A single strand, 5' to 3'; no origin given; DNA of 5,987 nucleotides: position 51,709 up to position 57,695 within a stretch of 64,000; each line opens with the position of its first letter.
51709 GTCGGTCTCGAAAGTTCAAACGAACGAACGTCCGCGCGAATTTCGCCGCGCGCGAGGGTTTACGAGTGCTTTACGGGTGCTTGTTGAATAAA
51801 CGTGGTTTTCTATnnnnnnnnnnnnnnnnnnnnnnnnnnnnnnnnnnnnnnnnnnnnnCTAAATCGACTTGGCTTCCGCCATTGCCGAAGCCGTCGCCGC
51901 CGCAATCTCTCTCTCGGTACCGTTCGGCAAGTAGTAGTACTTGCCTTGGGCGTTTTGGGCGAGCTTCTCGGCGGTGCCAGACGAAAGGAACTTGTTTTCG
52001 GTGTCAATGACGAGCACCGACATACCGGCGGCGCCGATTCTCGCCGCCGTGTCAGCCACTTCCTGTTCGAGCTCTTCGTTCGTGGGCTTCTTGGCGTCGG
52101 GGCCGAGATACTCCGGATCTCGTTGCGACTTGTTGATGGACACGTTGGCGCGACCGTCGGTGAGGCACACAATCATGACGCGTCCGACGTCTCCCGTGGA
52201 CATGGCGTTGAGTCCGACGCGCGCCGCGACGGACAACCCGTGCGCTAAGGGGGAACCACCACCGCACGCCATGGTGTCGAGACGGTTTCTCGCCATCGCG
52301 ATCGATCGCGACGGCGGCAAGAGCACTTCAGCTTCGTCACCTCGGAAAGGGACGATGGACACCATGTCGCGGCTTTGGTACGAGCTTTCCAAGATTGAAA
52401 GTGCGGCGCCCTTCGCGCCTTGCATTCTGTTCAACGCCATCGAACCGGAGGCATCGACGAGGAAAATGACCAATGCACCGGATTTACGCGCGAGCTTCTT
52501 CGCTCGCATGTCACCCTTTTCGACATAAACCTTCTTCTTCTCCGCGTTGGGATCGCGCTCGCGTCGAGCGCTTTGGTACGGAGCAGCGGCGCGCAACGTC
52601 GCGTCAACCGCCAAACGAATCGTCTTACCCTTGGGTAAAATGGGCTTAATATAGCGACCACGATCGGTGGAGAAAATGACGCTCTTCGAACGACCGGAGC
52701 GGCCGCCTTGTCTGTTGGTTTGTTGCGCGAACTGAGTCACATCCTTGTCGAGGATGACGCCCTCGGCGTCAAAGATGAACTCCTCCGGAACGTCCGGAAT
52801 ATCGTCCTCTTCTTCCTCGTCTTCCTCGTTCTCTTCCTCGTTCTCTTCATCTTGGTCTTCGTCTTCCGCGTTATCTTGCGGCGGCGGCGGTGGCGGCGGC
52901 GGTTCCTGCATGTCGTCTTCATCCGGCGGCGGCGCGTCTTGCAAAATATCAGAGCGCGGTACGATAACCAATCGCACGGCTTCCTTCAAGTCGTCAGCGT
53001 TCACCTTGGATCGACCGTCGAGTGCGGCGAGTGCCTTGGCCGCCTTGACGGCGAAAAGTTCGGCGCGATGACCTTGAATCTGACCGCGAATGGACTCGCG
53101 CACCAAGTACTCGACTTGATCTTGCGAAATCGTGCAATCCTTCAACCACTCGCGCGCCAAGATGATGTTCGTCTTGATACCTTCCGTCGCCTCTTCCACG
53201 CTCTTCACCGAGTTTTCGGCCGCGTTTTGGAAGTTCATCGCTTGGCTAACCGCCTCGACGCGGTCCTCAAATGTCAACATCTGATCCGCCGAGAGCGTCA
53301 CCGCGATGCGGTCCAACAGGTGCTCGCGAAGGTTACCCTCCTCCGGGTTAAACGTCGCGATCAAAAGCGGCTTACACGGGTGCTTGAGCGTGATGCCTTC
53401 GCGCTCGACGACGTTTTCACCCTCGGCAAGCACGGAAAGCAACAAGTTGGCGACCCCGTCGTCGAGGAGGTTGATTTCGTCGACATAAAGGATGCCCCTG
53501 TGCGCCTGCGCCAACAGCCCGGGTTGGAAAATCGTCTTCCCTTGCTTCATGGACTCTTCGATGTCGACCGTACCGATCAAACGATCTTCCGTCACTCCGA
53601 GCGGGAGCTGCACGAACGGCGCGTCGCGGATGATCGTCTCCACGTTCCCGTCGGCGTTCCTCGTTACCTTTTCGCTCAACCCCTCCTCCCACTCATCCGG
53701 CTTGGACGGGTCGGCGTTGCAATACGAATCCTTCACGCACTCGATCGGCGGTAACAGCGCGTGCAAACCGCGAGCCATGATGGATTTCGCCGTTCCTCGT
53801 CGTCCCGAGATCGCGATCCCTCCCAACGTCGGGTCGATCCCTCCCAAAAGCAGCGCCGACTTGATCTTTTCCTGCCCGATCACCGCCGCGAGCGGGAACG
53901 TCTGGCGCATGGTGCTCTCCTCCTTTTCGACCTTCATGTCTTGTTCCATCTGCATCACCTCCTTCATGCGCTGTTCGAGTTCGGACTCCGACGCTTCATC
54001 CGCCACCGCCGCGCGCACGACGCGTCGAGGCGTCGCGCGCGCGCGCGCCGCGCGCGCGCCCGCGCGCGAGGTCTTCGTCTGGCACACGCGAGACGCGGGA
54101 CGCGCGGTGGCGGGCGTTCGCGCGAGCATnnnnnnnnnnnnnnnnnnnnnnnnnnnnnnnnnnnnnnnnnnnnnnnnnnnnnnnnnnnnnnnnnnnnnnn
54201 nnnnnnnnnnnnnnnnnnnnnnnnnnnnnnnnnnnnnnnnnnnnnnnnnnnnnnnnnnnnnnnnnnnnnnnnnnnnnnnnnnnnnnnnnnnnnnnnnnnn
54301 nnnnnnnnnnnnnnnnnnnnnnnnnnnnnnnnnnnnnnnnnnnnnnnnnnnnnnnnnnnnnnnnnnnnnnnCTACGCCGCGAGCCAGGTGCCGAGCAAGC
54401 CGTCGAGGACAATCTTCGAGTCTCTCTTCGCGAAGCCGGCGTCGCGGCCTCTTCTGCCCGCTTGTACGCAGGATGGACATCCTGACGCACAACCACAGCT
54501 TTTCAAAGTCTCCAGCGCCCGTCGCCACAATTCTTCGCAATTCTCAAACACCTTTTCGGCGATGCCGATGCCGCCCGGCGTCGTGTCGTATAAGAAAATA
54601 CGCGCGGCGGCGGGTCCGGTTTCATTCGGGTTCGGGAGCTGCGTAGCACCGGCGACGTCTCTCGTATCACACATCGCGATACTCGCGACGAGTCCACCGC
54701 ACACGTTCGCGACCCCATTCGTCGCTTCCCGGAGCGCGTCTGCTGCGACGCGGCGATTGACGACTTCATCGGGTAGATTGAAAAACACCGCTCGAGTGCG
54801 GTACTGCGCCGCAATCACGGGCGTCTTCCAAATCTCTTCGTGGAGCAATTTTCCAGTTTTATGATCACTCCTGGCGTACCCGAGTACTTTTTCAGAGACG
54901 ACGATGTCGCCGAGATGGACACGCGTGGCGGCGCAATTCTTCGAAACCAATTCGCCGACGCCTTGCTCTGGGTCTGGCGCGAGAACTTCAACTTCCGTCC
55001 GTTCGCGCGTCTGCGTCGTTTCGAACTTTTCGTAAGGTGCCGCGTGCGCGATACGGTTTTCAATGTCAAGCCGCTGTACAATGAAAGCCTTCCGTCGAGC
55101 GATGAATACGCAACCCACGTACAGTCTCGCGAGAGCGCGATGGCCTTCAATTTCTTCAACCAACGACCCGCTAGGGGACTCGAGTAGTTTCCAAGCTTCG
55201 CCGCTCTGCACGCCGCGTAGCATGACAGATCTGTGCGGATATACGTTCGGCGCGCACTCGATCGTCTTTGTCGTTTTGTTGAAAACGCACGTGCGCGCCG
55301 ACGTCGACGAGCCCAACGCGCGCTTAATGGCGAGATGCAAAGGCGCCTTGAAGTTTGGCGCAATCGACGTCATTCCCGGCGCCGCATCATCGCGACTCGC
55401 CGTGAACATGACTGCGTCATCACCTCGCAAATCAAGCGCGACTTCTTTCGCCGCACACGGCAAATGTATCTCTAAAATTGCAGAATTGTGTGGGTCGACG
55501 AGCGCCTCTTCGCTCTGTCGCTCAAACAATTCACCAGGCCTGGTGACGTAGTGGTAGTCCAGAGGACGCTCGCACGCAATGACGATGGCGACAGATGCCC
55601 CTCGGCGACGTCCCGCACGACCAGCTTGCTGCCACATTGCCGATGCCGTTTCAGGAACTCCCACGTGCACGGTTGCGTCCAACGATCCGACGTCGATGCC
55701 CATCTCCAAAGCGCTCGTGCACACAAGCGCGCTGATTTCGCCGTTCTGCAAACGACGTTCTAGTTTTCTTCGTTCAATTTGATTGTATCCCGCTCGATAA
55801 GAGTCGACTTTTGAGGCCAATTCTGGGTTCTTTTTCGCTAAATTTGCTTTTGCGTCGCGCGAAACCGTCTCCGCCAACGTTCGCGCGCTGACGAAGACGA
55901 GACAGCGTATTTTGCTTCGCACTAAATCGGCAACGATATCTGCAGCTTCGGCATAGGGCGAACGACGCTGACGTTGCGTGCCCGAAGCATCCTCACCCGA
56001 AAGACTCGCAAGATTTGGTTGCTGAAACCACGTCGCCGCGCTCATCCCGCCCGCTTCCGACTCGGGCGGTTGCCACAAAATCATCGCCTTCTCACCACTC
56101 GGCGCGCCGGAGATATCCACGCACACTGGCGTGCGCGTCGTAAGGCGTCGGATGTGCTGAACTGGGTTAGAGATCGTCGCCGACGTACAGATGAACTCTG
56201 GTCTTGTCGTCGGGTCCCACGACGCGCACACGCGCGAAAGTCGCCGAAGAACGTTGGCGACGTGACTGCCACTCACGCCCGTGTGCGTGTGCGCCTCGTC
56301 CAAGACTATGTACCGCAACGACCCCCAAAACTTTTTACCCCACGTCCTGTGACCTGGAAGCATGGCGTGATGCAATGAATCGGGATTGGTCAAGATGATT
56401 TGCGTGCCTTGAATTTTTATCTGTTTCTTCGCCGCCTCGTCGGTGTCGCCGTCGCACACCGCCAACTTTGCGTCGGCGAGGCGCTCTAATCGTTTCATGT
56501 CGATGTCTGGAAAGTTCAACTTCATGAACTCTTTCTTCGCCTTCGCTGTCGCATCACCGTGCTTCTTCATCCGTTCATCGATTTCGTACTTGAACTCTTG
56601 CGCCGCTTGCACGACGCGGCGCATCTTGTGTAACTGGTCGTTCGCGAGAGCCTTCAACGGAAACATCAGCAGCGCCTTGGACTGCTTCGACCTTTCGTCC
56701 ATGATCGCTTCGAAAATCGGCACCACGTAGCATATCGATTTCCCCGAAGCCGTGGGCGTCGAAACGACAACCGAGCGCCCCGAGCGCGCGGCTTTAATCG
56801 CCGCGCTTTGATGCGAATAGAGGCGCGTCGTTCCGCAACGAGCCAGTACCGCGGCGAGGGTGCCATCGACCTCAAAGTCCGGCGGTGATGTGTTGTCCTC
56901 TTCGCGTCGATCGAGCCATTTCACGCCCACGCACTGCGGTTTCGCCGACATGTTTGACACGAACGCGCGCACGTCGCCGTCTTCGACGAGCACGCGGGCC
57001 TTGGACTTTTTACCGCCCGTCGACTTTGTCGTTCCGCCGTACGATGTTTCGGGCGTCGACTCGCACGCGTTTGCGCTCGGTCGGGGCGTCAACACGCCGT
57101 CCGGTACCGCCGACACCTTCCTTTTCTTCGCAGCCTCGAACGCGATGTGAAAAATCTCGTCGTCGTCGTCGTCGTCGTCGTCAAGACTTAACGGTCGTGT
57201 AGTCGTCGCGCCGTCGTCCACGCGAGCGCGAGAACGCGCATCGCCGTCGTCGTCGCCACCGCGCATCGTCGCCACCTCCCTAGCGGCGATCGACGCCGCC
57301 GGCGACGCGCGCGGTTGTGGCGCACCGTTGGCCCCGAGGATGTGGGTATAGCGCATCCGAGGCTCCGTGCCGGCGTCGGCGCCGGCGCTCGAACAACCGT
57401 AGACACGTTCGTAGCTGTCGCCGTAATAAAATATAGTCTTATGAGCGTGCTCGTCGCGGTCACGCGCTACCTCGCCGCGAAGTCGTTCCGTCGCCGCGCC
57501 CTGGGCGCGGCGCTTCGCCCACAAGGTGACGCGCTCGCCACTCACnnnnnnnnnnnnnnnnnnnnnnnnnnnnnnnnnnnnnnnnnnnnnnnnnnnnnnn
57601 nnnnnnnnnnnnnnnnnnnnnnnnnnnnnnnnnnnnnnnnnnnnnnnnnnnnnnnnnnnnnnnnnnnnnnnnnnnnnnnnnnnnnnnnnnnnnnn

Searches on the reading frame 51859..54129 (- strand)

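Call 15: search_protein_families(library=pfam, proteins=[window:51859-54129:-], max_evalue=0.001)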
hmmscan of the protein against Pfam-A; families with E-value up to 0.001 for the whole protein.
window:51859-54129:- (756 aa): 7 families
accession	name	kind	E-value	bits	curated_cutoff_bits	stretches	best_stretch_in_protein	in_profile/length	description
PF17863.7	AAA_lid_2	-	1.4e-14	54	22.7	1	341-411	3-72/74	AAA lid domain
PF01078.27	Mg_chelatase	-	2.5e-11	43.8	20.3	1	80-264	2-160/207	Magnesium chelatase, subunit ChlI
PF13519.12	VWA_2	-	4.2e-11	43.9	27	1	554-659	1-106/107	von Willebrand factor type A domain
PF07728.20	AAA_5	-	1.1e-06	29.1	22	1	173-270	31-134/139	AAA domain (dynein-related subfamily)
PF00092.34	VWA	-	5.4e-06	27.2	23.8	1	554-667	2-122/174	von Willebrand factor type A domain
PF00493.29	MCM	-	7.9e-06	25.6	23.3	1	187-269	98-180/224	MCM P-loop domain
PF00158.32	Sigma54_activat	-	3.3e-05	24.1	20.2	0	202-277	85-164/168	Sigma-54 interaction domain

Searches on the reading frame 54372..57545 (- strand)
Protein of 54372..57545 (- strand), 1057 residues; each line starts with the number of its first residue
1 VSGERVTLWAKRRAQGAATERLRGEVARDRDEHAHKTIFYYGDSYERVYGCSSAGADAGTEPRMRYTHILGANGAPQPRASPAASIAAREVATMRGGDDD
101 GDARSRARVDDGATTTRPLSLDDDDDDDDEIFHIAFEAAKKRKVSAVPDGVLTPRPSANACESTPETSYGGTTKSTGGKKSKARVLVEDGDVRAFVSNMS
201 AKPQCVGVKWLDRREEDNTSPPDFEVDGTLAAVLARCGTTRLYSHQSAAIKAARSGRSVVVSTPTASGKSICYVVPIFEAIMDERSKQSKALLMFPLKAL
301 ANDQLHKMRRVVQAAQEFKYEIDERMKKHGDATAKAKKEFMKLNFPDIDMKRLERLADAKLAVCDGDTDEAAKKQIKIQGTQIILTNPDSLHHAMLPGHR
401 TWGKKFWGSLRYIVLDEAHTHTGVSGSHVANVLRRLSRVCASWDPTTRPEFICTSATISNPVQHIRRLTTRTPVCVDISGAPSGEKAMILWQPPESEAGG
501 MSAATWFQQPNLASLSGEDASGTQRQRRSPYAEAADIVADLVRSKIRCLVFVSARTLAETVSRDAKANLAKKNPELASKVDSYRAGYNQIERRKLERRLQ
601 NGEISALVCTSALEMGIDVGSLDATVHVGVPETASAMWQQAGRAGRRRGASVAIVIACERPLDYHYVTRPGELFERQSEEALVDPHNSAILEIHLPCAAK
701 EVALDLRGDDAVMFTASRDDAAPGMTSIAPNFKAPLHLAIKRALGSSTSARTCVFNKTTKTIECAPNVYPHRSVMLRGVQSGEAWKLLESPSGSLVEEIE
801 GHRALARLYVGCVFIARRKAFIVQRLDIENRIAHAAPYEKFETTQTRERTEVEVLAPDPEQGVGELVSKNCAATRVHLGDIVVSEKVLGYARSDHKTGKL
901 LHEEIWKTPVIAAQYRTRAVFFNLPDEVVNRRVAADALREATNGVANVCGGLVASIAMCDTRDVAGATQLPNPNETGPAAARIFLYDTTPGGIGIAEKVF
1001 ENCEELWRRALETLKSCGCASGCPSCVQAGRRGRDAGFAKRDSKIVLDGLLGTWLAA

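Call 15: search_protein_families(library=pfam, proteins=[window:54372-57545:-], max_evalue=0.001)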
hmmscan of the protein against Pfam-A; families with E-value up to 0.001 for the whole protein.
window:54372-57545:- (1057 aa): 5 families
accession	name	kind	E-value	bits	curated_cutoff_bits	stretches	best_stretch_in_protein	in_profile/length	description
PF00270.35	DEAD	-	5.2e-31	108.1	26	2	244-340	2-92/167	DEAD/DEAH box helicase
PF09369.15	MZB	-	2.8e-19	70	24.2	1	951-1027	7-80/80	MrfA Zn-binding domain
PF00271.37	Helicase_C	-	1.4e-14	54.7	23.5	1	538-647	6-109/110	Helicase conserved C-terminal domain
PF04851.21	ResIII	-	9.3e-06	26.1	22.5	1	241-423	3-139/164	Type III restriction enzyme, res subunit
PF22982.3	WHD_HRQ1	-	2.4e-05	25.7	27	1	683-723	1-33/70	ATP-dependent helicase HRQ1, winged helix domain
